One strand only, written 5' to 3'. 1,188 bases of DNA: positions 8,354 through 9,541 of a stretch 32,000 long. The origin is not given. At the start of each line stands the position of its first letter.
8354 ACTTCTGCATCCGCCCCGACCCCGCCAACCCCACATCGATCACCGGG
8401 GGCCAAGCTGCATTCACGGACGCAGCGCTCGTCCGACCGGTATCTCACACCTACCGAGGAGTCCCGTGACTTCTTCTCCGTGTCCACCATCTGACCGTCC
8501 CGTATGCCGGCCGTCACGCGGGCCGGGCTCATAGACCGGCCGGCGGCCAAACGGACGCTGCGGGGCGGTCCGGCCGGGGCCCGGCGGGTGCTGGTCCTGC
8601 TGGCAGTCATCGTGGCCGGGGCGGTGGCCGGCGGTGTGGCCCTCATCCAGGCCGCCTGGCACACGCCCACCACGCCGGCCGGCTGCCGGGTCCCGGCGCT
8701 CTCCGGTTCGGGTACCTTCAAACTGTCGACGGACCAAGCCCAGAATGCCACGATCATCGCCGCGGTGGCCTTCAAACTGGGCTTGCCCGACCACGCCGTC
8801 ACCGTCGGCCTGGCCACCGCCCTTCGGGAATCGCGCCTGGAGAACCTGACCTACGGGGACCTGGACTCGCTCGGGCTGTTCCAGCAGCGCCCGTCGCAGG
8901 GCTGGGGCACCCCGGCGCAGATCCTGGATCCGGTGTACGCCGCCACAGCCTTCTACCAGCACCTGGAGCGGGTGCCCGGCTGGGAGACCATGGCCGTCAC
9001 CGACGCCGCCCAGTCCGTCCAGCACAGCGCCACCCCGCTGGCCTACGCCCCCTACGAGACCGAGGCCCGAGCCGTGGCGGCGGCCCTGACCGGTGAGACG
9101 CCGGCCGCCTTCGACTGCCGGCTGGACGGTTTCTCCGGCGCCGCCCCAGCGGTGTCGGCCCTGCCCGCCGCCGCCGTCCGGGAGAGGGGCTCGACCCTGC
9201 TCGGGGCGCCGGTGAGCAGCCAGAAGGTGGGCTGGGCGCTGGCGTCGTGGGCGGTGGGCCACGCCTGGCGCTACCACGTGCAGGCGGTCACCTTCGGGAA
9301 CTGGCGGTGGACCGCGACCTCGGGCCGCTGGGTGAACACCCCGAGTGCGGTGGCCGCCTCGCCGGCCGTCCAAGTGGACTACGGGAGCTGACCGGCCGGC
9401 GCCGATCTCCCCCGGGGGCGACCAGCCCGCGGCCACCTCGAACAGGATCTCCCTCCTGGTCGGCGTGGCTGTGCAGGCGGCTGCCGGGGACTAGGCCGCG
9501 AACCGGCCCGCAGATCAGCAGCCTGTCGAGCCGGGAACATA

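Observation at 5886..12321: Glycopeptide-resistance cluster with a non-canonical accessory operon between vanR and vanH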

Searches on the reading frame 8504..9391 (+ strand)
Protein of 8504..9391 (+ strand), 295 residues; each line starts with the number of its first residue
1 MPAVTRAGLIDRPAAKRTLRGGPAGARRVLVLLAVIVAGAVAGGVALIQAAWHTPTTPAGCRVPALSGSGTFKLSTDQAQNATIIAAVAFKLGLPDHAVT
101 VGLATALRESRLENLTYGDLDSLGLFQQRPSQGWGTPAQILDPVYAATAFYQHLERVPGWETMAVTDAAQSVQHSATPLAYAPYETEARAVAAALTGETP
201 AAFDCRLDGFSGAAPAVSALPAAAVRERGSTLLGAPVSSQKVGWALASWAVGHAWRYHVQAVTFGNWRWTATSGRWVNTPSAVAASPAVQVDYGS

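Call 3: search_protein_families(library=pfam, proteins=[window:8504-9391:+], max_evalue=0.01)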
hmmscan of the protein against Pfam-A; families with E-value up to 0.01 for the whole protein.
window:8504-9391:+ (295 aa): 0 families

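Call 4: search_protein_families(library=ncbifam, proteins=[window:8504-9391:+], max_evalue=0.01)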
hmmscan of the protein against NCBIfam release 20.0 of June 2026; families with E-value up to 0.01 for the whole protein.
window:8504-9391:+ (295 aa): 0 families

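Call 10: find_homologous_proteins(query=window:8504-9391:+)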
Query window:8504-9391:+ (295 aa): 6288 proteins with E <= 0.001 among 8000 candidates; the best 120 are listed.
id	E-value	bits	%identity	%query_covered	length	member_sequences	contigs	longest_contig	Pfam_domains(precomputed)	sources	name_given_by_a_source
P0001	6.8e-187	638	100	100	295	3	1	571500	-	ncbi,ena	-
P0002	4.5e-163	559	88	100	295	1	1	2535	-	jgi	jgi:hypothetical protein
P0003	1.8e-158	544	88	100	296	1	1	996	-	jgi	jgi:hypothetical protein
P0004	6.4e-150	516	84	100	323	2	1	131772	-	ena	-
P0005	5.4e-146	503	91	82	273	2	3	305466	-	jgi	jgi:hypothetical protein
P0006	2.4e-145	501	92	82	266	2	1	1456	-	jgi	jgi:hypothetical protein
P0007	1.5e-144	499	87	84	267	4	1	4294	-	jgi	jgi:hypothetical protein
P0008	2.9e-142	491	85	91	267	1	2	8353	-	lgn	-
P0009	6.9e-131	454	77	82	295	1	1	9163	-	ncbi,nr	ncbi:MAG TPA: hypothetical protein VFH58_09935 [Acidimicrobiales bacterium]|nr:hypothetical protein 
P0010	2.2e-126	439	84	80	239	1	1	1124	-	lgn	-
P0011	1.8e-122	426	68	100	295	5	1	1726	-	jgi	jgi:hypothetical protein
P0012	2.3e-114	400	69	90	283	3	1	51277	-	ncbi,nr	ncbi:MAG TPA: hypothetical protein VG435_14520 [Acidimicrobiales bacterium]|nr:hypothetical protein 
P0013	1.6e-110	387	67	90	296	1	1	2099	-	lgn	-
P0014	2.3e-96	341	68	82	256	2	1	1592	-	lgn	-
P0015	1.2e-91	325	58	93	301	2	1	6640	-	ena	-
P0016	2.0e-91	324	63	81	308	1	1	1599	PF26571.1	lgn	-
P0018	1.8e-90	321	64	81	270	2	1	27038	-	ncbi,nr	ncbi:MAG TPA: hypothetical protein VFN68_09890 [Acidimicrobiales bacterium]|nr:hypothetical protein 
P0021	2.5e-90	321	64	84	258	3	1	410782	-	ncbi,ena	-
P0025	3.9e-88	314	59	89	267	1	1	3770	PF26571.1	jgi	jgi:hypothetical protein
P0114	5.8e-80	287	55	85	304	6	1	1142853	PF26571.1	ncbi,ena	-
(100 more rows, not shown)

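Call 11: find_encoding_contigs(protein=P0001, flank=10000, max_places=4)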
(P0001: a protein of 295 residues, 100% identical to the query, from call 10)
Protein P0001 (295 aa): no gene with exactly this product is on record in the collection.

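Call 12: search_protein_families(library=pfam, proteins=[P0016, P0025, P0114, window:8504-9391:+], max_evalue=10)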
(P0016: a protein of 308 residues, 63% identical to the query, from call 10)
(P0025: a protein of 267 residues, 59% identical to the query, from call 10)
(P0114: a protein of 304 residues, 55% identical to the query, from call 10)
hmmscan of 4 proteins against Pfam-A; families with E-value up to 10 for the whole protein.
P0016 (308 aa): 0 families

P0025 (267 aa): 1 family
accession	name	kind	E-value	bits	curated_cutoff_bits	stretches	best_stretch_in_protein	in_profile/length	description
PF03364.25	Polyketide_cyc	-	0.68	10.6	23.4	1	208-264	37-100/126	Polyketide cyclase / dehydrase and lipid transport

P0114 (304 aa): 0 families

window:8504-9391:+ (295 aa): 0 families

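Call 13: list_cluster_members(proteins=[P0001, P0004, P0005, P0021])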
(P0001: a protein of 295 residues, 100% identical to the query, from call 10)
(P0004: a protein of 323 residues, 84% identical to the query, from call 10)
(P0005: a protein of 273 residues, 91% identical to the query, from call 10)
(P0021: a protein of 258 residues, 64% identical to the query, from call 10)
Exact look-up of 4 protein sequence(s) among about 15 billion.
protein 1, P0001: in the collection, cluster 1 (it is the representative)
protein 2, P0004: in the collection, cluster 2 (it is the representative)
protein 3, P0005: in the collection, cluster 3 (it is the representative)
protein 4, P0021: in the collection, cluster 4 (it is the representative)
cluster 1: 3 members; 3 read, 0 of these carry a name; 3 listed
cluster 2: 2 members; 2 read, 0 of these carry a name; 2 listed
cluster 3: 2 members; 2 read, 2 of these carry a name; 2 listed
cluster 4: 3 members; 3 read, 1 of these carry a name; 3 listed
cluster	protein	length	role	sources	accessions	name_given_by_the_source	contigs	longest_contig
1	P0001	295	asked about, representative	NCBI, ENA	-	-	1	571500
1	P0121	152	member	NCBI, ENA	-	-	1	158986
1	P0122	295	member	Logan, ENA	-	-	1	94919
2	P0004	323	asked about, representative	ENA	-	-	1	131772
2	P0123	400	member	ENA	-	-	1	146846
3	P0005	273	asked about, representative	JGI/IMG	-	hypothetical protein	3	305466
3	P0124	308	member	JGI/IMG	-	hypothetical protein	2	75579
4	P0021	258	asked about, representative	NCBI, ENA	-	-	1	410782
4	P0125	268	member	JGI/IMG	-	hypothetical protein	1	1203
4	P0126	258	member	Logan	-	-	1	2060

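Call 17: find_encoding_contigs(protein=P0122, flank=10000, max_places=3)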
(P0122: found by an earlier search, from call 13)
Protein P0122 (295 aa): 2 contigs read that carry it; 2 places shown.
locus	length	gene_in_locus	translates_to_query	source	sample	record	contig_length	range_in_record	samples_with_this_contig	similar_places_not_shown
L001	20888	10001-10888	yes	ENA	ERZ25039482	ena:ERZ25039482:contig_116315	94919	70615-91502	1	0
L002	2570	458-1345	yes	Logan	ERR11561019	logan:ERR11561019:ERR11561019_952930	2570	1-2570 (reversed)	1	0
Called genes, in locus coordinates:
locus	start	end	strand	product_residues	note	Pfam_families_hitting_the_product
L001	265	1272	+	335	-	PF11583:AurF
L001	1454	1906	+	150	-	-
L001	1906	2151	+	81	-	-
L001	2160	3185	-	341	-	PF00487:FA_desaturase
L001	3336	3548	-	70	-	-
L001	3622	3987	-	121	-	PF12802:MarR_2, PF01047:MarR, PF13412:HTH_24 (weak)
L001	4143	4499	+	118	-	PF00903:Glyoxalase, PF18029:Glyoxalase_6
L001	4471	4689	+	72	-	-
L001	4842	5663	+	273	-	PF12146:Hydrolase_4, PF00561:Abhydrolase_1, PF12697:Abhydrolase_6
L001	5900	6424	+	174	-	-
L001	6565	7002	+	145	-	PF02566:OsmC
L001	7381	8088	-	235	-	PF00512:HisKA, PF02518:HATPase_c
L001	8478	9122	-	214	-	PF00072:Response_reg, PF00486:Trans_reg_C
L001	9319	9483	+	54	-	-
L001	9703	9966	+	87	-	-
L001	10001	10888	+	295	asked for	-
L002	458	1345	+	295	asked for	-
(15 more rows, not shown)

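Call 18: find_encoding_contigs(protein=P0123, flank=10000, max_places=3)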
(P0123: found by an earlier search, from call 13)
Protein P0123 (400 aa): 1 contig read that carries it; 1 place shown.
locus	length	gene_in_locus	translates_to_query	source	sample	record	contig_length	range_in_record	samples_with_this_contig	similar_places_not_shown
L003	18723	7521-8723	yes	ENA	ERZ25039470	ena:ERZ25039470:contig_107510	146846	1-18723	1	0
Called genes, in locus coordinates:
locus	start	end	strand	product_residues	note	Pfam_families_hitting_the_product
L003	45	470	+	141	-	-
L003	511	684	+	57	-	-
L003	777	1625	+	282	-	PF00196:GerE, PF08281:Sigma70_r4_2 (faint)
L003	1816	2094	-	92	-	-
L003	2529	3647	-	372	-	PF19193:Tectonin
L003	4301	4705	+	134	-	PF12680:SnoaL_2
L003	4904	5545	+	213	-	PF03640:Lipoprotein_15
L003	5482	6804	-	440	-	PF00672:HAMP, PF00512:HisKA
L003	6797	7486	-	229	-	PF00072:Response_reg, PF00486:Trans_reg_C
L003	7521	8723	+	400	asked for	-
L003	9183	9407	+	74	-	PF01427:Peptidase_M15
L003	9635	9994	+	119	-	-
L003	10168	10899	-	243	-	-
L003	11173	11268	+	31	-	-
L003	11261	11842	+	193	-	-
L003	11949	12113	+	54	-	-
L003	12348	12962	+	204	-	PF04542:Sigma70_r2, PF08281:Sigma70_r4_2, PF04545:Sigma70_r4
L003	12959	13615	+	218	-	-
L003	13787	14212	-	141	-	-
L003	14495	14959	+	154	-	-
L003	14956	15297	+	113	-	-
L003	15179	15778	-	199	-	PF00583:Acetyltransf_1 (weak)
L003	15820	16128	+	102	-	PF00440:TetR_N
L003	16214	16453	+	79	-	PF21993:TetR_C_13_2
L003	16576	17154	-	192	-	PF01047:MarR, PF12802:MarR_2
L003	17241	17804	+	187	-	PF04264:YceI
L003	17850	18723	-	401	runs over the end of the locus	-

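Call 19: find_encoding_contigs(protein=P0124, flank=10000, max_places=3)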
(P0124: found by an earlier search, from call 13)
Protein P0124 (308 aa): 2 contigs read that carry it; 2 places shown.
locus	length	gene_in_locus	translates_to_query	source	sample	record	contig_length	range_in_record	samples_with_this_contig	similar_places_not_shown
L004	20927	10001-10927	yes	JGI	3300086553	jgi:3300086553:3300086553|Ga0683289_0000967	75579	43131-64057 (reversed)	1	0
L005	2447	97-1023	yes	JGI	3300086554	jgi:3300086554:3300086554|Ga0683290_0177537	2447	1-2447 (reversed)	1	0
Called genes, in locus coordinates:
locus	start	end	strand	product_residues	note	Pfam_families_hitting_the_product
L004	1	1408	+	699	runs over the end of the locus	PF05378:Hydant_A_N, PF01968:Hydantoinase_A, PF19278:Hydant_A_C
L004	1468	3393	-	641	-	PF00743:FMO-like, PF00890:FAD_binding_2 (faint), PF01266:DAO (faint), PF07992:Pyr_redox_2, PF13450:NAD_binding_8, PF13738:Pyr_redox_3, PF13434:Lys_Orn_oxgnase (weak)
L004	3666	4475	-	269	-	-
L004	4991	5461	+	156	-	PF00903:Glyoxalase, PF12681:Glyoxalase_2 (weak), PF18029:Glyoxalase_6 (weak)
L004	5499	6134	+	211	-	PF03807:F420_oxidored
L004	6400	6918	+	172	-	PF04542:Sigma70_r2, PF08281:Sigma70_r4_2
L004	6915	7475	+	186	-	-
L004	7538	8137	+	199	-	PF01625:PMSR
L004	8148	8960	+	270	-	PF13489:Methyltransf_23, PF13847:Methyltransf_31 (weak), PF08241:Methyltransf_11, PF08242:Methyltransf_12, PF13649:Methyltransf_25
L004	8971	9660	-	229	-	PF00072:Response_reg, PF00486:Trans_reg_C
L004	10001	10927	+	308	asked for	-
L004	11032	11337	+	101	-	-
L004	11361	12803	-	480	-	PF03007:WS_DGAT_cat, PF06974:WS_DGAT_C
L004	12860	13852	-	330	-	PF11583:AurF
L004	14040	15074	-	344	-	PF04542:Sigma70_r2, PF04545:Sigma70_r4 (weak), PF08281:Sigma70_r4_2, PF12680:SnoaL_2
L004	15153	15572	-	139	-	PF13577:SnoaL_4 (weak), PF13474:SnoaL_3, PF14534:DUF4440, PF12680:SnoaL_2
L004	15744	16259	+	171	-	PF14512:TM1586_NiRdase (faint), PF00881:Nitroreductase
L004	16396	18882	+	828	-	PF02515:CoA_transf_3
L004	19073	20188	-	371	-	PF04909:Amidohydro_2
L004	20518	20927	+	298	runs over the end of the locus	-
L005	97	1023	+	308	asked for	-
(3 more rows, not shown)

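Call 24: search_solved_structures(query=A2, max_evalue=10, show_alignments=2)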
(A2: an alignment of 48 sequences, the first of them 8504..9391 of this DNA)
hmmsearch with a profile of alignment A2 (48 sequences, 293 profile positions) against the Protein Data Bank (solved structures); distinct sequences matched with E-value up to 10: 4.
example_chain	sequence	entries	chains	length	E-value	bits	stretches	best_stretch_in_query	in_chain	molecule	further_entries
8b2h_A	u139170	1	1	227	2.7e-17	66.4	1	59-193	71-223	SH3b domain-containing protein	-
8b2e_A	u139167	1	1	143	3.7e-17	65.9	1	74-191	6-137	Muramidase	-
6osv_K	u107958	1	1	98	0.83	12.2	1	217-264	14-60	Tyrosine-protein kinase transmembrane receptor ROR2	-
6osn_A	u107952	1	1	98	0.92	12.1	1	226-264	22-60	Tyrosine-protein kinase transmembrane receptor ROR2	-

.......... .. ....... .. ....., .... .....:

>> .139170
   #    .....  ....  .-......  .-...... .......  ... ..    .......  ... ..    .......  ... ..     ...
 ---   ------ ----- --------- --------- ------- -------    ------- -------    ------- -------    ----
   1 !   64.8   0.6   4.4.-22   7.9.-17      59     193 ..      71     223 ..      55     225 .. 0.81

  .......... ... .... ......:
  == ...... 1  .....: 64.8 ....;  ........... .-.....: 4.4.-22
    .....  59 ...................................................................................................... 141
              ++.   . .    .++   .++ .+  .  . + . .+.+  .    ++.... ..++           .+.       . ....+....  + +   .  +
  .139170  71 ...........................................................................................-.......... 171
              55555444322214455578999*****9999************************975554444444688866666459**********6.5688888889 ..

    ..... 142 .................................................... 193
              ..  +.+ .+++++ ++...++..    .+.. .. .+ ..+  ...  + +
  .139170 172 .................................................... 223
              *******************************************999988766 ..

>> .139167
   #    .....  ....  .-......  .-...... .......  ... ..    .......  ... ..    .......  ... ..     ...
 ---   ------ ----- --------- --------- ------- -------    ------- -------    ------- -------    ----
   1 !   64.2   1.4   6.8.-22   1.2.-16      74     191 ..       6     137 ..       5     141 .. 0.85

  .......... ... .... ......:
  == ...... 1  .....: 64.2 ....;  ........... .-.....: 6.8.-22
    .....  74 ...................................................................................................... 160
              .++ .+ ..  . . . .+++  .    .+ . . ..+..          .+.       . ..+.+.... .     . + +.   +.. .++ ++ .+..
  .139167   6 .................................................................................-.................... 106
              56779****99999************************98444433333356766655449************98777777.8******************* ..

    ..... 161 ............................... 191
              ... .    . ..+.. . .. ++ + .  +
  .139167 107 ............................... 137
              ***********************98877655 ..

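Call 29: find_encoding_contigs(protein=P0009, flank=8000, max_places=3)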
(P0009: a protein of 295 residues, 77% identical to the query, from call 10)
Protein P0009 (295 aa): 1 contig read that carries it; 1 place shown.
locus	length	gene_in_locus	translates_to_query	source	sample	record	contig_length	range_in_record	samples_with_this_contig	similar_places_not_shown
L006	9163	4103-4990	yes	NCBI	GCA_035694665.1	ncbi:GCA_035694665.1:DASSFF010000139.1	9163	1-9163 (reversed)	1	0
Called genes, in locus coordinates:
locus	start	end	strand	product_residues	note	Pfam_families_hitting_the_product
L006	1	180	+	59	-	?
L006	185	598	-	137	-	PF11255:DUF3054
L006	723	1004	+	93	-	-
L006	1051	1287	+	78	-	-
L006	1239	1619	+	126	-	PF02452:PemK_toxin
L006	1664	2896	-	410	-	PF01042:Ribonuc_L-PSP, PF00561:Abhydrolase_1, PF12146:Hydrolase_4, PF12697:Abhydrolase_6, PF08386:Abhydrolase_4 (weak)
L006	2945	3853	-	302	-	PF08239:SH3_3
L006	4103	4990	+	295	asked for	-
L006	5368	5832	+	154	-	PF01850:PIN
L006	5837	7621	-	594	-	PF03793:PASTA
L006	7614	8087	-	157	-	PF04542:Sigma70_r2, PF08281:Sigma70_r4_2, PF04545:Sigma70_r4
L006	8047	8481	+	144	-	PF02452:PemK_toxin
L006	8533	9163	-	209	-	?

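Call 30: find_encoding_contigs(protein=P0012, flank=8000, max_places=3)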
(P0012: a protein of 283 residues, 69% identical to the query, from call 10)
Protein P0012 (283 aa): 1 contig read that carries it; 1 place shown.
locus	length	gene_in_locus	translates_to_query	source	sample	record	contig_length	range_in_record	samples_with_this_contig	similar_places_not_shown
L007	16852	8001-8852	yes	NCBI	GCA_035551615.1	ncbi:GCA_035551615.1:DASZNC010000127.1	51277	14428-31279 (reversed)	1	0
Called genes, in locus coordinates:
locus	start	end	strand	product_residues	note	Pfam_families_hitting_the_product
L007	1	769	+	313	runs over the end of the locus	PF00561:Abhydrolase_1, PF12146:Hydrolase_4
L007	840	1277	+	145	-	-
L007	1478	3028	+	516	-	PF00501:AMP-binding, PF13193:AMP-binding_C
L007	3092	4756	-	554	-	PF00672:HAMP, PF00211:Guanylate_cyc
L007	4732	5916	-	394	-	PF02958:EcKL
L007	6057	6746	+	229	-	PF00072:Response_reg, PF00486:Trans_reg_C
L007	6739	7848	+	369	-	PF00672:HAMP, PF00512:HisKA, PF02518:HATPase_c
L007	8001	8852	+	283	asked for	-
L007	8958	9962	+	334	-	PF00389:2-Hacid_dh, PF02826:2-Hacid_dh_C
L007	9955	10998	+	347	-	PF01820:Dala_Dala_lig_N, PF02222:ATP-grasp (faint), PF07478:Dala_Dala_lig_C, PF13535:ATP-grasp_4 (weak)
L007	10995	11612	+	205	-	PF01427:Peptidase_M15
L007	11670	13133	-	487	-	PF13520:AA_permease_2, PF00324:AA_permease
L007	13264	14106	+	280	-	PF09900:DUF2127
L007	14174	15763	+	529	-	-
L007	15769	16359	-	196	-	PF00440:TetR_N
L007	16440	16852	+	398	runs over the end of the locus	PF00067:p450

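Call 31: find_encoding_contigs(protein=P0021, flank=8000, max_places=3)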
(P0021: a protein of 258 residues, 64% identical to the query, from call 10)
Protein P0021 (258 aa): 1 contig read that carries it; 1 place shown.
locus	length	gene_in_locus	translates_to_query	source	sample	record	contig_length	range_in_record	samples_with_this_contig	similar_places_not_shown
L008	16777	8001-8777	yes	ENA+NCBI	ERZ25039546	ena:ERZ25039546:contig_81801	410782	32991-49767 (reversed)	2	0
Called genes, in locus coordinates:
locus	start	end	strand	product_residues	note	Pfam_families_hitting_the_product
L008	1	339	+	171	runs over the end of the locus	PF13304:AAA_21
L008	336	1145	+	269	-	-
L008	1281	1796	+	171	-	PF14512:TM1586_NiRdase (faint), PF00881:Nitroreductase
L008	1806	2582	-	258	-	PF00106:adh_short, PF01370:Epimerase (weak), PF13460:NAD_binding_10 (weak), PF13561:adh_short_C2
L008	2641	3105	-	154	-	PF10604:Polyketide_cyc2, PF03364:Polyketide_cyc (weak)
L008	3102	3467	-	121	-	PF07883:Cupin_2 (weak)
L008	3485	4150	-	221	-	PF13489:Methyltransf_23, PF01209:Ubie_methyltran, PF13847:Methyltransf_31, PF08241:Methyltransf_11, PF08242:Methyltransf_12, PF13649:Methyltransf_25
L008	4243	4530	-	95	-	PF00196:GerE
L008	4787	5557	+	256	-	-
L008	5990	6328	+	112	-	-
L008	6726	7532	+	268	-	PF07510:GmrSD_C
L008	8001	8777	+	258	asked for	-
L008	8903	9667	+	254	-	PF00106:adh_short, PF13561:adh_short_C2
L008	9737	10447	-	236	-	PF11139:SfLAP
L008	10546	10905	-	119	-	-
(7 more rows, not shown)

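Call 33: predict_structure(alignment_id=A2)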
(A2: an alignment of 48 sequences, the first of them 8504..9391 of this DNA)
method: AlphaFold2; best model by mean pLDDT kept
length: 295 residues; sequences in the alignment: 48
mean_pLDDT: 88.1   pTM: 0.79
mean pLDDT of the five models: 88.1, 87.6, 86.7, 85.3, 82.0
residues with pLDDT >= 90: 215; 70-90: 32; 50-70: 29; < 50: 19
segments of 3 or more residues with pLDDT < 50: 1-4, 6-9, 16-22
pLDDT, mean of each block of 10 residues (from residue 1): 46 46 54 71 62 71 95 97 99 98 98 92 95 96 98 98 97 86 97 98 96 94 97 96 98 97 97 94 89 92
secondary structure, 60 per line:
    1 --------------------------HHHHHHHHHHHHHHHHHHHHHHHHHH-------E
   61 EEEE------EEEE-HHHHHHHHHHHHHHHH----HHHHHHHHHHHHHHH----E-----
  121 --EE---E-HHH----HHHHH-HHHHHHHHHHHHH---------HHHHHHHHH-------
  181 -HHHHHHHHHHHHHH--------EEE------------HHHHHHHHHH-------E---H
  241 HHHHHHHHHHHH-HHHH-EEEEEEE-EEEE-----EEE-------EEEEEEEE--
elements in order: H27-52 E60-64 E71-74 H76-91 H96-110 H137-141 H143-155 H165-173 H182-195 E204-206 H219-228 H240-252 H254-257 E259-265 E267-270 E276-278 E286-293
